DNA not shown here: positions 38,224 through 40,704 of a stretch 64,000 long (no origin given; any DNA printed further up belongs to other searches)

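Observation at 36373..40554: Orphan CheA-like hybrid kinase / REC-GAF / histidine kinase phosphorelay with no MCP, CheW, CheB or CheR nearby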

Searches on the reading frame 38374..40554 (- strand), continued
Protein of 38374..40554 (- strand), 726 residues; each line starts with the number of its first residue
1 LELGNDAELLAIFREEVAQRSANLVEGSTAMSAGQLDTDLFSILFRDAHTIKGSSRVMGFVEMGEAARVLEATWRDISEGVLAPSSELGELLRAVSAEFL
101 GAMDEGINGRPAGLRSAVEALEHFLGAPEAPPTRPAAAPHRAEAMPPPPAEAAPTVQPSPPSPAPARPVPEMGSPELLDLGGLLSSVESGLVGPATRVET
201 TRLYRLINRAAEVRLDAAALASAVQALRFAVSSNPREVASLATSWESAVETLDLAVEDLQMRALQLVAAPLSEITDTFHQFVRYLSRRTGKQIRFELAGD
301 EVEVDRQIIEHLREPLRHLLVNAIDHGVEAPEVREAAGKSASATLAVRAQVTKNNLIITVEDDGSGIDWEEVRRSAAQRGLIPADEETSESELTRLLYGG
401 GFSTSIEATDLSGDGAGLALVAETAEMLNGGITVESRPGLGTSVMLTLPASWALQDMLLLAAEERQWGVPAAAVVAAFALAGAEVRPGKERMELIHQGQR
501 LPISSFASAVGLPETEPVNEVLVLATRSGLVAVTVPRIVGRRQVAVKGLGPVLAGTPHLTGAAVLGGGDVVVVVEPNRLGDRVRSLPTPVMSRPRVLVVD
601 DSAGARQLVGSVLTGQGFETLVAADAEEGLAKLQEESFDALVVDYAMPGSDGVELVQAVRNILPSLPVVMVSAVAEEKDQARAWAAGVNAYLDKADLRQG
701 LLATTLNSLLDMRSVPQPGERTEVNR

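Call 53: predict_structure(alignment_id=A1)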
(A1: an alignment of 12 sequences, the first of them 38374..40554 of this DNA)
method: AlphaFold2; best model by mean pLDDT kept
length: 726 residues; sequences in the alignment: 12
mean_pLDDT: 77.6   pTM: 0.59
mean pLDDT of the five models: 77.6, 77.0, 74.9, 71.3, 63.3
residues with pLDDT >= 90: 199; 70-90: 342; 50-70: 98; < 50: 87
segments of 3 or more residues with pLDDT < 50: 127-147, 149-185, 187-197, 551-554, 715-726
pLDDT, mean of each block of 10 residues (from residue 1): 69 92 95 86 92 89 94 91 91 95 80 89 66 32 36 36 34 32 45 46 63 61 62 65 72 74 81 90 90 94 88 90 88 92 95 92 90 89 82 83 71 73 88 89 93 86 85 92 85 87 87 83 90 92 71 60 65 87 75 83 72 77 85 89 80 88 88 78 88 65 80 51 32
secondary structure, 60 per line:
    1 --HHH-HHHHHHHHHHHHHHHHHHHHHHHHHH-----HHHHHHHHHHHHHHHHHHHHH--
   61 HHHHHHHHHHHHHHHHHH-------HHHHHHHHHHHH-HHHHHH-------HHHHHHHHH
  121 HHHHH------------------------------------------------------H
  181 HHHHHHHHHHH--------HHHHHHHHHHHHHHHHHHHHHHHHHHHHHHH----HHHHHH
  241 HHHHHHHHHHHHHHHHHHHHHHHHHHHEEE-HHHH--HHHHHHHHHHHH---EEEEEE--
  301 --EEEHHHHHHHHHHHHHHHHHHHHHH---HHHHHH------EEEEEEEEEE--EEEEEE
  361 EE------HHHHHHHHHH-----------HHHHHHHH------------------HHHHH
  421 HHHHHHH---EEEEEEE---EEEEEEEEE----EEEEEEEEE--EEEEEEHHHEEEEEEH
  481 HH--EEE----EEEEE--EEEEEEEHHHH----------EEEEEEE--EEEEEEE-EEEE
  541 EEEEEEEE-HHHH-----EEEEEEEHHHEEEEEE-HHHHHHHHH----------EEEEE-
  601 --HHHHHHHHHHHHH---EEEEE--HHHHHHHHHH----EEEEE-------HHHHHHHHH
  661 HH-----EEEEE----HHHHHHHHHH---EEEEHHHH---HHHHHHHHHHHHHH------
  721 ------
elements in order (helices of 4 or more, strands of 3 or more residues): H7-32 H38-58 H61-78 H86-97 H99-104 H112-125 H180-191 H200-230 H235-267 E268-270 H272-275 H278-289 E293-298 E303-305 H306-327 H331-336 E343-352 E355-362 H369-378 H390-397 H416-427 E431-437 E441-449 E454-462 E465-470 E474-479 E485-487 E492-496 E499-505 H506-509 E520-526 E529-535 E537-548 H550-553 E559-565 E569-574 H576-584 E595-599 H603-615 E619-623 H626-635 E640-644 H652-662 E668-672 H677-686 E690-693 H694-697 H701-714

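Call 94: search_protein_representatives(protein=window:38374-40554:-)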
Query: 726 residues. Proteins with E-value up to 0.001 (for the whole library): 430107; up to 1e-10: 63198; up to 1e-30: 19180. The best 150 are listed.
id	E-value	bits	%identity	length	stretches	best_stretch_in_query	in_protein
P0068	4.8e-216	735.7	52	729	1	4-717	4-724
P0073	9.2e-203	691.8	53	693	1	1-717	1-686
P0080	6.8e-192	655.9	49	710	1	1-712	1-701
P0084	2.3e-177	607.9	49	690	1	4-715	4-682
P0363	9.1e-163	559.7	48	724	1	1-710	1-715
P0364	1.5e-159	549.0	44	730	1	2-712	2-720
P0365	4.9e-157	540.7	44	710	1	1-714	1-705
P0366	6.5e-156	537.0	43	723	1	4-710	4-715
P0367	2.4e-153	528.6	44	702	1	4-714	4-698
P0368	2.4e-149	515.3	46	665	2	168-713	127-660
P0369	5.5e-149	514.1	47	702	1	3-715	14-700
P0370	5.6e-147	507.5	46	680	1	5-713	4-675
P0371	1.1e-146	506.6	43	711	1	1-711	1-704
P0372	2.5e-146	505.4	44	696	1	5-712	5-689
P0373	2.8e-146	505.2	44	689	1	4-711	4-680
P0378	1.1e-128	447.0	41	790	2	132-712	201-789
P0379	1.5e-127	443.3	39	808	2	143-712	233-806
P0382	8.6e-125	434.2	39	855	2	126-711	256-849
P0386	9.2e-124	430.8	40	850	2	127-714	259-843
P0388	4.3e-120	418.7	38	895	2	148-712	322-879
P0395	2.2e-113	396.5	38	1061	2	163-714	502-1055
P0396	1.6e-112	393.6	36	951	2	40-714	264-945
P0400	1.8e-106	373.6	39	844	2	120-711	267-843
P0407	1.9e-95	337.3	37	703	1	5-717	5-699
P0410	2.5e-88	313.7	35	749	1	4-709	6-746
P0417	6.9e-81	289.1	34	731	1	21-714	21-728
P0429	4.2e-77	276.6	35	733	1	10-710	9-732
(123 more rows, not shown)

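Call 95: find_encoding_contigs(protein=P0379, flank=10000, max_places=2)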
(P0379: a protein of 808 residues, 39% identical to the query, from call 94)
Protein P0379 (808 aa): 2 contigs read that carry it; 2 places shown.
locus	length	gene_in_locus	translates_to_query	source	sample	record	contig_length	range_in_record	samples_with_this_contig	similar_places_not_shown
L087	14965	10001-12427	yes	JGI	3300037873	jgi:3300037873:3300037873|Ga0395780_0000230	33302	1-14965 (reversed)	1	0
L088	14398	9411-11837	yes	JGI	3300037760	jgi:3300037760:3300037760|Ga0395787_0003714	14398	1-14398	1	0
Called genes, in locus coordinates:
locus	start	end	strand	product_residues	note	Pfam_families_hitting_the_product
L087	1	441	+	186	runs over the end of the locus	PF00293:NUDIX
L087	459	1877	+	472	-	PF00282:Pyridoxal_deC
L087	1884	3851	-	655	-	PF25174:Beta-prop_THOC3 (faint), PF26549:Tricorn_N, PF07676:PD40 (faint), PF20434:BD-FAE (weak), PF00326:Peptidase_S9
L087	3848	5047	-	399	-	PF08712:Nfu_N (weak), PF13646:HEAT_2 (faint)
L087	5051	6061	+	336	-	PF00579:tRNA-synt_1b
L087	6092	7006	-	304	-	PF00571:CBS (faint)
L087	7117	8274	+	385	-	PF00478:IMPDH, PF01070:FMN_dh, PF01645:Glu_synthase (weak)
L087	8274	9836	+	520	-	PF00117:GATase, PF07722:Peptidase_C26, PF02540:NAD_synthase (weak), PF03054:tRNA_Me_trans (faint), PF00958:GMP_synt_C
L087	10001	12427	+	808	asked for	PF02518:HATPase_c, PF01584:CheW, PF00072:Response_reg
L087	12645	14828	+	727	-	PF00580:UvrD-helicase, PF13245:AAA_19, PF13604:AAA_30 (faint), PF01443:Viral_helicase1 (faint), PF13361:UvrD_C, PF13538:UvrD_C_2, PF21196:PcrA_UvrD_tudor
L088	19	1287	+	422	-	PF00282:Pyridoxal_deC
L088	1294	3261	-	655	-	PF25174:Beta-prop_THOC3 (faint), PF26549:Tricorn_N, PF07676:PD40 (faint), PF20434:BD-FAE (weak), PF00326:Peptidase_S9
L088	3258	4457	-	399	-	PF08712:Nfu_N (weak), PF13646:HEAT_2 (faint)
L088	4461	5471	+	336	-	PF00579:tRNA-synt_1b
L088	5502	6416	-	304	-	PF00571:CBS (faint)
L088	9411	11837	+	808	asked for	PF02518:HATPase_c, PF01584:CheW, PF00072:Response_reg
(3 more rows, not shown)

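Call 96: search_protein_families(library=pfam, proteins=[P0378, P0379, P0382, P0386, P0388, P0395, P0396, P0400, P0410], max_evalue=0.001)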
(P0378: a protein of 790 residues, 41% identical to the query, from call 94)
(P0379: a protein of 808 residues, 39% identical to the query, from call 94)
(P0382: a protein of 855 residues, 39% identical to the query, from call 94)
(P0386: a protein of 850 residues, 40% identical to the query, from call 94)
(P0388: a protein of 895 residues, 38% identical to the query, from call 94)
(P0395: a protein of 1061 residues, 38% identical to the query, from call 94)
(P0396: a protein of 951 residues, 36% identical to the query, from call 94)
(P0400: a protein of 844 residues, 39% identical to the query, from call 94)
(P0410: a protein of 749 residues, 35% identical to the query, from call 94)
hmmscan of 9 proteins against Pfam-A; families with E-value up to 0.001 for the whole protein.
P0378 (790 aa): 5 families
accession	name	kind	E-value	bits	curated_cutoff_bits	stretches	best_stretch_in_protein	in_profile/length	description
PF00072.30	Response_reg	-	9.1e-20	71.3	30.2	1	673-772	1-100/111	Response regulator receiver domain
PF01584.24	CheW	-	8.2e-17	61.6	23.5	1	523-648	2-136/138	CheW-like domain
PF02518.31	HATPase_c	-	1.6e-13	51.5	26.4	1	381-516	4-109/111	Histidine kinase-, DNA gyrase B-, and HSP90-like ATPase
PF01627.28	Hpt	-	1.3e-07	32.2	24.6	1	8-122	1-82/84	Hpt domain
PF03709.21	OKR_DC_1_N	-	0.00091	19.9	29.3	0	688-757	11-78/111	Orn/Lys/Arg decarboxylase, N-terminal domain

P0379 (808 aa): 4 families
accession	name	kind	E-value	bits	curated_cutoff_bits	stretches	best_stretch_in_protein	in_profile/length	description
PF00072.30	Response_reg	-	1.2e-18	67.7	30.2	1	690-788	1-99/111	Response regulator receiver domain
PF02518.31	HATPase_c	-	1.3e-12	48.6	26.4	1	406-544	6-109/111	Histidine kinase-, DNA gyrase B-, and HSP90-like ATPase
PF01584.24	CheW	-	1.3e-10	41.5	23.5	1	551-675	2-136/138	CheW-like domain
PF01627.28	Hpt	-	5.6e-05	23.7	24.6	1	9-94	2-76/84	Hpt domain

P0382 (855 aa): 4 families
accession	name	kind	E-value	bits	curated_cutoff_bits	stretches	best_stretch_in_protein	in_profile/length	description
PF00072.30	Response_reg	-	4.9e-19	69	30.2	1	734-833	1-100/111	Response regulator receiver domain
PF01584.24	CheW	-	5.7e-13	49.1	23.5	1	594-719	2-136/138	CheW-like domain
PF02518.31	HATPase_c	-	1.5e-10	41.9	26.4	1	447-587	4-109/111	Histidine kinase-, DNA gyrase B-, and HSP90-like ATPase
PF01627.28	Hpt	-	4e-05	24.2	24.6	0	8-90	1-72/84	Hpt domain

P0386 (850 aa): 4 families
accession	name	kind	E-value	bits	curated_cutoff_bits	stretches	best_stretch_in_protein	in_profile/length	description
PF00072.30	Response_reg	-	2.9e-20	72.9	30.2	1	725-824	1-100/111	Response regulator receiver domain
PF02518.31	HATPase_c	-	9e-11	42.6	26.4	1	439-578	5-109/111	Histidine kinase-, DNA gyrase B-, and HSP90-like ATPase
PF01584.24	CheW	-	2.4e-10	40.6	23.5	1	587-710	4-136/138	CheW-like domain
PF01627.28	Hpt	-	3.5e-07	30.8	24.6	1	8-97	1-79/84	Hpt domain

P0388 (895 aa): 4 families
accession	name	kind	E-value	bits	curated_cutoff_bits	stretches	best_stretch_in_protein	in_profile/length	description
PF00072.30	Response_reg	-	3.4e-19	69.5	30.2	1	763-872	1-109/111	Response regulator receiver domain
PF01584.24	CheW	-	1.6e-13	50.9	23.5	1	625-747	4-135/138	CheW-like domain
PF02518.31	HATPase_c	-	8.5e-12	45.9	26.4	1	478-616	4-109/111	Histidine kinase-, DNA gyrase B-, and HSP90-like ATPase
PF01627.28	Hpt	-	0.00035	21.2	24.6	0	11-85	4-66/84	Hpt domain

P0395 (1061 aa): 4 families
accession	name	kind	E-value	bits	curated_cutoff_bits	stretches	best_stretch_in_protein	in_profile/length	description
PF00072.30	Response_reg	-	1.3e-18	67.6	30.2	1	937-1036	1-100/111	Response regulator receiver domain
PF02518.31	HATPase_c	-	9.5e-13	49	26.4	1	647-788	4-110/111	Histidine kinase-, DNA gyrase B-, and HSP90-like ATPase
PF01584.24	CheW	-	5.8e-10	39.4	23.5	1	794-921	2-136/138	CheW-like domain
PF01627.28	Hpt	-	0.0001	22.9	24.6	0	3-64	4-57/84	Hpt domain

P0396 (951 aa): 3 families
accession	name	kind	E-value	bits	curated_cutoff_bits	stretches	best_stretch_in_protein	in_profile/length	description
PF00072.30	Response_reg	-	4.4e-19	69.1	30.2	1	827-926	1-100/111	Response regulator receiver domain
PF02518.31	HATPase_c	-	2.6e-13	50.8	26.4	1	537-678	4-110/111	Histidine kinase-, DNA gyrase B-, and HSP90-like ATPase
PF01584.24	CheW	-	1.2e-09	38.4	23.5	1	684-811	2-136/138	CheW-like domain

P0400 (844 aa): 4 families
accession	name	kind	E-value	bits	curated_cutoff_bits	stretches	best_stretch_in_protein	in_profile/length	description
PF00072.30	Response_reg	-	3.5e-19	69.5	30.2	1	728-827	1-100/111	Response regulator receiver domain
PF01584.24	CheW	-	9.2e-16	58.2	23.5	1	589-714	2-136/138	CheW-like domain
PF02518.31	HATPase_c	-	4.2e-15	56.6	26.4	1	447-582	4-109/111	Histidine kinase-, DNA gyrase B-, and HSP90-like ATPase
PF01627.28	Hpt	-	3.5e-10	40.4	24.6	1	8-97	1-79/84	Hpt domain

P0410 (749 aa): 4 families
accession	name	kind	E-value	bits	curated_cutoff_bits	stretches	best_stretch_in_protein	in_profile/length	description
PF00072.30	Response_reg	-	9.6e-26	90.6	30.2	1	632-743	1-110/111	Response regulator receiver domain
PF01584.24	CheW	-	7.5e-23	81.1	23.5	1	486-609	2-134/138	CheW-like domain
PF02518.31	HATPase_c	-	6.9e-19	68.8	26.4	1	344-479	5-109/111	Histidine kinase-, DNA gyrase B-, and HSP90-like ATPase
PF01627.28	Hpt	-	6.6e-15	55.6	24.6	1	10-100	1-80/84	Hpt domain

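Call 99: find_encoding_contigs(protein=P0410, flank=10000, max_places=2)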
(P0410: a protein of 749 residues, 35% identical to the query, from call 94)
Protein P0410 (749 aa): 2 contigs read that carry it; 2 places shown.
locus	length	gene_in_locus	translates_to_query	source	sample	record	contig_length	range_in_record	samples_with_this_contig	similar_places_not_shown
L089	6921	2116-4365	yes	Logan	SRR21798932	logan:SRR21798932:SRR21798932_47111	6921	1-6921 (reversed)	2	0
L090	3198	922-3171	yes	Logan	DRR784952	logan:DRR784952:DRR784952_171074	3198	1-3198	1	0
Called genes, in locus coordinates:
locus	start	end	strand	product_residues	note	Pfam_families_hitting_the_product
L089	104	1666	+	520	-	-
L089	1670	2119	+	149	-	PF01584:CheW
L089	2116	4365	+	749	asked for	PF01627:Hpt, PF02518:HATPase_c, PF01584:CheW, PF00072:Response_reg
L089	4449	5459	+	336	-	PF00072:Response_reg, PF13185:GAF_2 (weak)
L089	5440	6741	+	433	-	PF01739:CheR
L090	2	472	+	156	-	?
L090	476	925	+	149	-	PF01584:CheW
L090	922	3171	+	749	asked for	PF01627:Hpt, PF02518:HATPase_c, PF01584:CheW, PF00072:Response_reg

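Call 100: find_encoding_contigs(protein=P0407, flank=10000, max_places=2)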
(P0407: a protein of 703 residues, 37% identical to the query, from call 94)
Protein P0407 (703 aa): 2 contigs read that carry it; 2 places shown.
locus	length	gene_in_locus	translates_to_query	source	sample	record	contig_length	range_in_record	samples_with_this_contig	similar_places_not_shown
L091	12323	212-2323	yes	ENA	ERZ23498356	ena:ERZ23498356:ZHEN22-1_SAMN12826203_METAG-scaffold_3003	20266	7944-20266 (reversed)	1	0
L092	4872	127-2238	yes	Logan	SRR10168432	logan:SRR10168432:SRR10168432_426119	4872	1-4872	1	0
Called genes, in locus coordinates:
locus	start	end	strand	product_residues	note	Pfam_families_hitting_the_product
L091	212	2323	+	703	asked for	PF01627:Hpt, PF02518:HATPase_c, PF01584:CheW, PF00072:Response_reg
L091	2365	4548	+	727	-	PF00580:UvrD-helicase, PF13245:AAA_19, PF13604:AAA_30 (faint), PF13361:UvrD_C, PF13538:UvrD_C_2, PF21196:PcrA_UvrD_tudor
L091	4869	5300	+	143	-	PF02310:B12-binding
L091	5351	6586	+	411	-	PF08442:ATP-grasp_2, PF24948:Citrate_synth_N (weak), PF00549:Ligase_CoA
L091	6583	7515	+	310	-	PF02629:CoA_binding, PF13607:Succ_CoA_lig, PF00549:Ligase_CoA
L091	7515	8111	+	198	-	PF01810:LysE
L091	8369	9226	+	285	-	PF00763:THF_DHG_CYH, PF02882:THF_DHG_CYH_C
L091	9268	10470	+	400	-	PF00180:Iso_dh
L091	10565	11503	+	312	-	PF00056:Ldh_1_N, PF02866:Ldh_1_C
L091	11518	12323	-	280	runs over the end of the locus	-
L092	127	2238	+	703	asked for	PF01627:Hpt, PF02518:HATPase_c, PF01584:CheW, PF00072:Response_reg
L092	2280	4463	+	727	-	PF00580:UvrD-helicase, PF13245:AAA_19, PF13604:AAA_30 (faint), PF13361:UvrD_C, PF13538:UvrD_C_2, PF21196:PcrA_UvrD_tudor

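Call 101: search_protein_families(library=pfam, proteins=[L089:104-1666:+, L089:1670-2119:+, L089:4449-5459:+, L089:5440-6741:+], max_evalue=0.01)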
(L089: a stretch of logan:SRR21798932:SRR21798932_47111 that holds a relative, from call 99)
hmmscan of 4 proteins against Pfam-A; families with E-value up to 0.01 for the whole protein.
L089:104-1666:+ (520 aa): 2 families
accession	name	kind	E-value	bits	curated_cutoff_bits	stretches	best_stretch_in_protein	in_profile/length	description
PF00015.26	MCPsignal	-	2.2e-39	135.5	34.6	1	302-485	2-171/172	Methyl-accepting chemotaxis protein (MCP) signalling domain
PF06009.19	Laminin_II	-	0.0059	17.1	33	1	268-355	10-98/138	Laminin Domain II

L089:1670-2119:+ (149 aa): 1 family
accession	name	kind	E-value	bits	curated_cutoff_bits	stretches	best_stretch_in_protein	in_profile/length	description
PF01584.24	CheW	-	1.4e-24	86.7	23.5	1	4-134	2-129/138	CheW-like domain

L089:4449-5459:+ (336 aa): 3 families
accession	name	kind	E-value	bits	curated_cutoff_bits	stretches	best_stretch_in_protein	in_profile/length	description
PF00072.30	Response_reg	-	3.4e-24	85.6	30.2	1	18-129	1-110/111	Response regulator receiver domain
PF13185.12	GAF_2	-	2.7e-06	28.1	28.6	1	184-319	2-136/136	GAF domain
PF01590.32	GAF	-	0.00014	22.8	22.4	1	185-315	1-130/133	GAF domain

L089:5440-6741:+ (433 aa): 2 families
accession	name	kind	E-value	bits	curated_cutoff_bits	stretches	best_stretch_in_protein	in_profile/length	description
PF01739.24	CheR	-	6.6e-35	120.8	27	1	73-257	2-190/195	CheR methyltransferase, SAM binding domain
PF13649.12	Methyltransf_25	-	0.00033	21.7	27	0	103-148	1-40/97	Methyltransferase domain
